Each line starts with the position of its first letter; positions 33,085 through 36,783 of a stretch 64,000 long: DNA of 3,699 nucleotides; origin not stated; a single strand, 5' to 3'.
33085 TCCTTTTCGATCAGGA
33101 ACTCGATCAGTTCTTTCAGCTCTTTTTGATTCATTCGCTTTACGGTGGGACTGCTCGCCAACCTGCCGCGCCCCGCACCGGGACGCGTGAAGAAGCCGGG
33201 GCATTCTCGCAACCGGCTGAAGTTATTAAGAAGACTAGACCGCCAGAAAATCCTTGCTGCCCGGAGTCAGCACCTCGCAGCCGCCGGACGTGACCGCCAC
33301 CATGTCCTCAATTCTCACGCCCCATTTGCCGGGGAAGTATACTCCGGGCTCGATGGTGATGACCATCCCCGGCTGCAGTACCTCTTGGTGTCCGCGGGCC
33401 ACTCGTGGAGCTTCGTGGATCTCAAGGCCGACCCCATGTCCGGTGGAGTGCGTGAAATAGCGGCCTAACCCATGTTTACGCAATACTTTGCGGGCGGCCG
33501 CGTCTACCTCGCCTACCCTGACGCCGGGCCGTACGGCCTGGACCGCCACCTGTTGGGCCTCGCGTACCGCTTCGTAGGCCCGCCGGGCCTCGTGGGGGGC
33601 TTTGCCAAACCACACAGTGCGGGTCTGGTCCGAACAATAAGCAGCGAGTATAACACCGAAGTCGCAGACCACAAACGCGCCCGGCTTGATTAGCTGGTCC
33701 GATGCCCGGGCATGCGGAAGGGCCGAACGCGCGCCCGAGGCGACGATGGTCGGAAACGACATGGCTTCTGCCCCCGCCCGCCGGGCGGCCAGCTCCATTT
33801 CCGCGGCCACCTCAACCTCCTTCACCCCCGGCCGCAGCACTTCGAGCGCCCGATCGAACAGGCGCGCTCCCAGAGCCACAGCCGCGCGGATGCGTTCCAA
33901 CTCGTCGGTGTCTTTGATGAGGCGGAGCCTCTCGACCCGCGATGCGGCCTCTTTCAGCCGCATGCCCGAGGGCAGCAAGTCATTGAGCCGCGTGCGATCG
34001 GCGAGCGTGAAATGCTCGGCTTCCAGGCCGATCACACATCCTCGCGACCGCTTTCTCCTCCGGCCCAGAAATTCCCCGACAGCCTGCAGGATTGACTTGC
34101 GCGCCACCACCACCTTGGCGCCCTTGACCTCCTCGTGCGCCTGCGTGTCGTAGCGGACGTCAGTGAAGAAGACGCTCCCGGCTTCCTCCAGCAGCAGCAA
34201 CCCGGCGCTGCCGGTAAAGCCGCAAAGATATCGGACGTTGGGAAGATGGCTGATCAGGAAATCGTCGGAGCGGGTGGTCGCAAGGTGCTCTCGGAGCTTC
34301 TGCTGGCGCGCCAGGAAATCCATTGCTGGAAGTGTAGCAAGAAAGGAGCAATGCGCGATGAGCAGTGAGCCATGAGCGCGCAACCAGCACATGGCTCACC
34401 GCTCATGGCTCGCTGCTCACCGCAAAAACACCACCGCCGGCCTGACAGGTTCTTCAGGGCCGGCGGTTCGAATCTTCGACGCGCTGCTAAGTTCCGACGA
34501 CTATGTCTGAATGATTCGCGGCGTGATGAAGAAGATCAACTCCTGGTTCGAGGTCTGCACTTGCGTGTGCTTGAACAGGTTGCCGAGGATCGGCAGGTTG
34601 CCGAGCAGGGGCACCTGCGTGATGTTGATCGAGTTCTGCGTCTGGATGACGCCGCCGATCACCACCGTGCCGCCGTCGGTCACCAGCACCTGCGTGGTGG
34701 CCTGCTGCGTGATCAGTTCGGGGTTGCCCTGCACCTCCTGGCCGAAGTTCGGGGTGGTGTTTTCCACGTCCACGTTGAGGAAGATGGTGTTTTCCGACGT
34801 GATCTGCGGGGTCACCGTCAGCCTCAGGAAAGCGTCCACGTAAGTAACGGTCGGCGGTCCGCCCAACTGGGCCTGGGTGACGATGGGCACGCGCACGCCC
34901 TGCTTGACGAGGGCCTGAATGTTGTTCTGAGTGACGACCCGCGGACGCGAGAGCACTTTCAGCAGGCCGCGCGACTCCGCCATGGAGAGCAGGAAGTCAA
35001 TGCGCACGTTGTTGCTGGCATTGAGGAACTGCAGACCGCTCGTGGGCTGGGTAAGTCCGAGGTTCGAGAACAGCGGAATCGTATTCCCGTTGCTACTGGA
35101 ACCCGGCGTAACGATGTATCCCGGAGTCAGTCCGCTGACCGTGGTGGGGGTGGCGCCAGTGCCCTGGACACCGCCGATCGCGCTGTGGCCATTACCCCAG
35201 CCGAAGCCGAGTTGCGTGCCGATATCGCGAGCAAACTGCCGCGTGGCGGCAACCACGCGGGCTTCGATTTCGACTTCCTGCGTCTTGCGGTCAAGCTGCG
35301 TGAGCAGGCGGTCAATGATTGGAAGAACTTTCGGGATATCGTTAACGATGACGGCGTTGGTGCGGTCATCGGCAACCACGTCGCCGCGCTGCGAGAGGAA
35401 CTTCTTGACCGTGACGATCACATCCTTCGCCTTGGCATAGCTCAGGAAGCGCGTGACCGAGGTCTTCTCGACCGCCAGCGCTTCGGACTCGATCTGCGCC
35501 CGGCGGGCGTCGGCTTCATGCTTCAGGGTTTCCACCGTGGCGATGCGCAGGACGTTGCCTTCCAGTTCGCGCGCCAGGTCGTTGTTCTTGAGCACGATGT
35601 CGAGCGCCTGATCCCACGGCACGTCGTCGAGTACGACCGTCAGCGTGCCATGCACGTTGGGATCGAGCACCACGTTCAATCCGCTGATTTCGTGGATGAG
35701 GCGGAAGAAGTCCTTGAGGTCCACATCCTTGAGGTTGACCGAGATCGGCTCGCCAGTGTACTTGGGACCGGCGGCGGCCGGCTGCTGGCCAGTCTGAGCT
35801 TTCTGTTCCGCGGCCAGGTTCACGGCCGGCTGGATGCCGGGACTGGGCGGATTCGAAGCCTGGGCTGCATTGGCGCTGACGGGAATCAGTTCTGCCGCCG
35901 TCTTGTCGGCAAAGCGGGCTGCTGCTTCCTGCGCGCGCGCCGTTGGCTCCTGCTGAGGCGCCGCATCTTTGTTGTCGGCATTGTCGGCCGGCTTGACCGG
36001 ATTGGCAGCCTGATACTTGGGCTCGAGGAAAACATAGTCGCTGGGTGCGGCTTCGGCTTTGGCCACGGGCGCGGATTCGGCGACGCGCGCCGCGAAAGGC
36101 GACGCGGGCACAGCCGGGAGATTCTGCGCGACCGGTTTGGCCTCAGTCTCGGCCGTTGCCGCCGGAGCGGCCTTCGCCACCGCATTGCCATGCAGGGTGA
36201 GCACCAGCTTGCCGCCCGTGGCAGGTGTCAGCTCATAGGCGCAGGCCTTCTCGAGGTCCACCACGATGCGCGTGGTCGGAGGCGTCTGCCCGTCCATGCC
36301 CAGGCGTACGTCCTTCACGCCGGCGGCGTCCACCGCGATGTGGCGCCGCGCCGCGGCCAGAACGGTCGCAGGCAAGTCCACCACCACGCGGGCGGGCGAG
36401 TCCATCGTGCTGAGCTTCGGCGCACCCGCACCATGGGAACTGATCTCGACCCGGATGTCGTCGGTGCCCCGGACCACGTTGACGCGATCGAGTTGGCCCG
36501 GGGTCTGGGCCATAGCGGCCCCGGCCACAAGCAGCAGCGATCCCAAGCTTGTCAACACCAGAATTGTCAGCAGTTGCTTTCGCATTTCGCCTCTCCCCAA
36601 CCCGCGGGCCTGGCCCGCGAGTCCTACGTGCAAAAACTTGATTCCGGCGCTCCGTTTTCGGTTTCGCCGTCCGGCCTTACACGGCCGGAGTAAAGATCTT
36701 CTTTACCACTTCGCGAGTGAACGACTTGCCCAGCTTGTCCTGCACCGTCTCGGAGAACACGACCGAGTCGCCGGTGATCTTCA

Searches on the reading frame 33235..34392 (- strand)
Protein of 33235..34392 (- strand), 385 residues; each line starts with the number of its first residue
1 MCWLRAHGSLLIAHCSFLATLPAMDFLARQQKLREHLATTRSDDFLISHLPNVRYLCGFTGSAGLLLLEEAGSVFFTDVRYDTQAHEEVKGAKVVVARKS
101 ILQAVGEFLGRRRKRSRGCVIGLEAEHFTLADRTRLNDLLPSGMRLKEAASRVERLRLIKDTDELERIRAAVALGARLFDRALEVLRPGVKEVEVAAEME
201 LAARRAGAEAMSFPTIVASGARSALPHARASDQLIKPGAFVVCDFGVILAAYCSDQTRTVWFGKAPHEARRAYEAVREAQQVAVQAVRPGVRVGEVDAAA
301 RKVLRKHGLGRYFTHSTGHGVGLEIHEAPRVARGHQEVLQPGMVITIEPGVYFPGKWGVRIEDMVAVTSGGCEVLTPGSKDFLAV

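Call 20: search_protein_families(library=pfam, proteins=[window:33235-34392:-])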
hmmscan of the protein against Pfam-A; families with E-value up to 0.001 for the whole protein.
window:33235-34392:- (385 aa): 2 families
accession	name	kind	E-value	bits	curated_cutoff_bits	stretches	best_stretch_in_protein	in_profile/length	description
PF00557.29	Peptidase_M24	-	2.4e-75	253.3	23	1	166-368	1-207/208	Metallopeptidase family M24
PF01321.24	Creatinase_N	-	8.6e-20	72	22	1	29-159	1-128/128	Creatinase/Prolidase N-terminal domain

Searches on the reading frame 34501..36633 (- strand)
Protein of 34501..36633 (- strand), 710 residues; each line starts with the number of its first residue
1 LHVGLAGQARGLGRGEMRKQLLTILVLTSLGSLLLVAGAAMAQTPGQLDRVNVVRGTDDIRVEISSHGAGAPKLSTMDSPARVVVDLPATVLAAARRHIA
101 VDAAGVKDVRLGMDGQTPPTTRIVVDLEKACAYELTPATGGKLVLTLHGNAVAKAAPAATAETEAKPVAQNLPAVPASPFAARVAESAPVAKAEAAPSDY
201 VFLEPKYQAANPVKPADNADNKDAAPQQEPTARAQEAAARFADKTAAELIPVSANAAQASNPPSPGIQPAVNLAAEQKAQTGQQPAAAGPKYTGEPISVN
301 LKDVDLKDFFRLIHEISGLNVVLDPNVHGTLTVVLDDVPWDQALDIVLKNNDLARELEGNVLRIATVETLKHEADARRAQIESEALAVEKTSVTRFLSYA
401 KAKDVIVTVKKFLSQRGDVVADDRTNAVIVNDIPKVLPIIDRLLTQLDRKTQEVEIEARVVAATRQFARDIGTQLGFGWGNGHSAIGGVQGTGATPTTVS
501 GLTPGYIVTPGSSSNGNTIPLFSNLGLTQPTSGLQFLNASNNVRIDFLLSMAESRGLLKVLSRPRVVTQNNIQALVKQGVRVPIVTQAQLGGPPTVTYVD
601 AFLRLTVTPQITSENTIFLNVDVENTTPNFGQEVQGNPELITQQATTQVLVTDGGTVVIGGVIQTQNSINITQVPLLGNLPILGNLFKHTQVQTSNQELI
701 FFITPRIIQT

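Call 20: search_protein_families(library=pfam, proteins=[window:34501-36633:-])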
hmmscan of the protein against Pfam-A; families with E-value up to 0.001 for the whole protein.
window:34501-36633:- (710 aa): 5 families
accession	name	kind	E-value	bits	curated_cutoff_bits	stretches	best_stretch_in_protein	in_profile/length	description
PF00263.26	Secretin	-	1.8e-44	151.8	27.5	1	553-709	3-169/169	Bacterial type II and III secretion system protein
PF11741.13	AMIN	-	2.1e-12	47.4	20.5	1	51-139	2-93/101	AMIN domain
PF03958.22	Secretin_N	-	7.5e-12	45.7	28.2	1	397-450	6-66/69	Bacterial type II/III secretion system short domain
PF07660.19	STN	-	5.2e-07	29.8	28.4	1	319-364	1-49/52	Secretin and TonB N terminus short domain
PF21305.2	type_II_gspD_N0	-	1.1e-06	28.8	27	1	299-344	1-47/71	GspD-like, N0 domain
